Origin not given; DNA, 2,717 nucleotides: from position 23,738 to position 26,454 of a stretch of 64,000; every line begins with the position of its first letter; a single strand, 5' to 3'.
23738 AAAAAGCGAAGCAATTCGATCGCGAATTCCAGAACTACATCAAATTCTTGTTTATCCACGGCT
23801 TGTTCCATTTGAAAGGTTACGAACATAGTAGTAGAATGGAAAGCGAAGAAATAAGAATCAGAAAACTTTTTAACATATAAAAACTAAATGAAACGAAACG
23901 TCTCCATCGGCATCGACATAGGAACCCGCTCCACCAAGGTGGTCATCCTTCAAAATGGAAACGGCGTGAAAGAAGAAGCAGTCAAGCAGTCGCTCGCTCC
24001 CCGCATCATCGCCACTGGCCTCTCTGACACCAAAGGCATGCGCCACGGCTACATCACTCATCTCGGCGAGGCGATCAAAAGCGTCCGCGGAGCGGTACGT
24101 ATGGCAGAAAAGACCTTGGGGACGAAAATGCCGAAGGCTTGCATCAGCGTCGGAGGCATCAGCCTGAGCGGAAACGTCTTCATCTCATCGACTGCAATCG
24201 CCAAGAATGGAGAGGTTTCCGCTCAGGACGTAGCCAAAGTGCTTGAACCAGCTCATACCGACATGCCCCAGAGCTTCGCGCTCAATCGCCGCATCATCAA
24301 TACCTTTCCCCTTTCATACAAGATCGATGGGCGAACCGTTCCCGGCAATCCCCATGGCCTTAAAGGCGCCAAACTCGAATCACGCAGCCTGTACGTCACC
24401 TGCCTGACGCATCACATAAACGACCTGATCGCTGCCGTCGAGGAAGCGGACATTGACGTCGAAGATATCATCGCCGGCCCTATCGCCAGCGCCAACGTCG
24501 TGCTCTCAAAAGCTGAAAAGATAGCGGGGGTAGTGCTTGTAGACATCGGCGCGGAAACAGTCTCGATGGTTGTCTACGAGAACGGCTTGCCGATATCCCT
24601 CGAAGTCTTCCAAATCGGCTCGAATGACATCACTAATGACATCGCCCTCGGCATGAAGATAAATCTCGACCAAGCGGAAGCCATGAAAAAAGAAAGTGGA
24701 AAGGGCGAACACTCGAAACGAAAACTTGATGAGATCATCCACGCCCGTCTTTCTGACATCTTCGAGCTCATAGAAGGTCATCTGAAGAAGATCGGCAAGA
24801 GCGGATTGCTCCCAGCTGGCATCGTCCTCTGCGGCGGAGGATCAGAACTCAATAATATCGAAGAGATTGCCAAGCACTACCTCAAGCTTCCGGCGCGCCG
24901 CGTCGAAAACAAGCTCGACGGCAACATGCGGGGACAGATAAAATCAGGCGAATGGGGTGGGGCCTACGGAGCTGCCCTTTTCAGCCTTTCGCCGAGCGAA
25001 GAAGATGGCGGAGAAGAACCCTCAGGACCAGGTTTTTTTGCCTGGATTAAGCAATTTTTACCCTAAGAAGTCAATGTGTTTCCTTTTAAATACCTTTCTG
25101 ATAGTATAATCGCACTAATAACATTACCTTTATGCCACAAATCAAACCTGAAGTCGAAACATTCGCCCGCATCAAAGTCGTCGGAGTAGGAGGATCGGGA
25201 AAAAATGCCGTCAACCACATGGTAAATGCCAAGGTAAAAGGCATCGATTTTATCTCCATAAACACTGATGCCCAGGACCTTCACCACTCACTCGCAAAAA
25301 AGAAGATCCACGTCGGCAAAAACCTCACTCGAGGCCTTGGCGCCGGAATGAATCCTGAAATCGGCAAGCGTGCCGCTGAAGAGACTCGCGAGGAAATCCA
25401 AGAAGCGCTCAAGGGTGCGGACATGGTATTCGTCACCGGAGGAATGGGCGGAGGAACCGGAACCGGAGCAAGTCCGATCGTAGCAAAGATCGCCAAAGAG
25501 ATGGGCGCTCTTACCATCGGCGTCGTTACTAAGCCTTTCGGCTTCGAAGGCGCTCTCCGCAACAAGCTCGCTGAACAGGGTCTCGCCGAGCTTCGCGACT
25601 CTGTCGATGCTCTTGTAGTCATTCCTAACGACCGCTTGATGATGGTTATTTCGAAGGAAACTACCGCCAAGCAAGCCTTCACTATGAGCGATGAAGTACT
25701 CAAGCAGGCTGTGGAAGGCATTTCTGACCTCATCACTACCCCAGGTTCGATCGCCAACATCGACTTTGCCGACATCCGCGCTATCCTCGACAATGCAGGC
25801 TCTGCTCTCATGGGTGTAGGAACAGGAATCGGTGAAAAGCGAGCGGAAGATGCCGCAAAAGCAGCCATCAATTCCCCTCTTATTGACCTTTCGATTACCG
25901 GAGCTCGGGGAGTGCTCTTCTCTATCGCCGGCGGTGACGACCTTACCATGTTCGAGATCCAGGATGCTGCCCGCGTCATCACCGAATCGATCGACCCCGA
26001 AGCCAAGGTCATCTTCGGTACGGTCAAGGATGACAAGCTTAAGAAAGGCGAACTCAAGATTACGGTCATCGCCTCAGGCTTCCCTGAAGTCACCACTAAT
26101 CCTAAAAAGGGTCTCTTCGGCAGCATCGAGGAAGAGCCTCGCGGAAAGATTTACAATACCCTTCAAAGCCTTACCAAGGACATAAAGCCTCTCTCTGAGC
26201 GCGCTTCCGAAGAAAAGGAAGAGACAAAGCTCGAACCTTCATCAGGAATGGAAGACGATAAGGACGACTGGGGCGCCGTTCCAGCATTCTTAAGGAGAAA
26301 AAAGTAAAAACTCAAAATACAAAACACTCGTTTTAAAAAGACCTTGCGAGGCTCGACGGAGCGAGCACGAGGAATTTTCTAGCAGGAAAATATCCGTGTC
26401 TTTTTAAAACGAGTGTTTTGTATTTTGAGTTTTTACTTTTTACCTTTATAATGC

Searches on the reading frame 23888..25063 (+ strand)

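Call 45: search_protein_families(library=pfam, proteins=[window:23888-25063:+], max_evalue=0.00001)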
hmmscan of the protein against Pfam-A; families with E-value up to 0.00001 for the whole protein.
window:23888-25063:+ (392 aa): 4 families
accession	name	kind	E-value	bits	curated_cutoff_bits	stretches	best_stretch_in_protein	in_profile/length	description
PF14450.12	FtsA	-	1.4e-23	84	31.8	1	216-345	1-116/127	Cell division protein FtsA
PF11104.14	PilM_2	-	4.1e-09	36.3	27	1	168-336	129-302/340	Type IV pilus assembly protein PilM;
PF02491.25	SHS2_FTSA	-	6.3e-08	33.3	25.4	1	102-171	13-79/79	SHS2 domain inserted in FTSA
PF06277.17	EutA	-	3.1e-06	26.8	27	0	173-274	107-206/475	Ethanolamine utilisation protein EutA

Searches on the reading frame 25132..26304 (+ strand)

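Call 45: search_protein_families(library=pfam, proteins=[window:25132-26304:+], max_evalue=0.00001)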
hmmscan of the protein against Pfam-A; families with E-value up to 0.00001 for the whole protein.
window:25132-26304:+ (391 aa): 2 families
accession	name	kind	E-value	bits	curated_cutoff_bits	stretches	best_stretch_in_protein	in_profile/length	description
PF00091.31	Tubulin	-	4.1e-49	167.9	33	1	13-173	1-189/190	Tubulin/FtsZ family, GTPase domain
PF12327.13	FtsZ_C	-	2.1e-30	105.3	27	1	223-317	1-94/95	FtsZ family, C-terminal domain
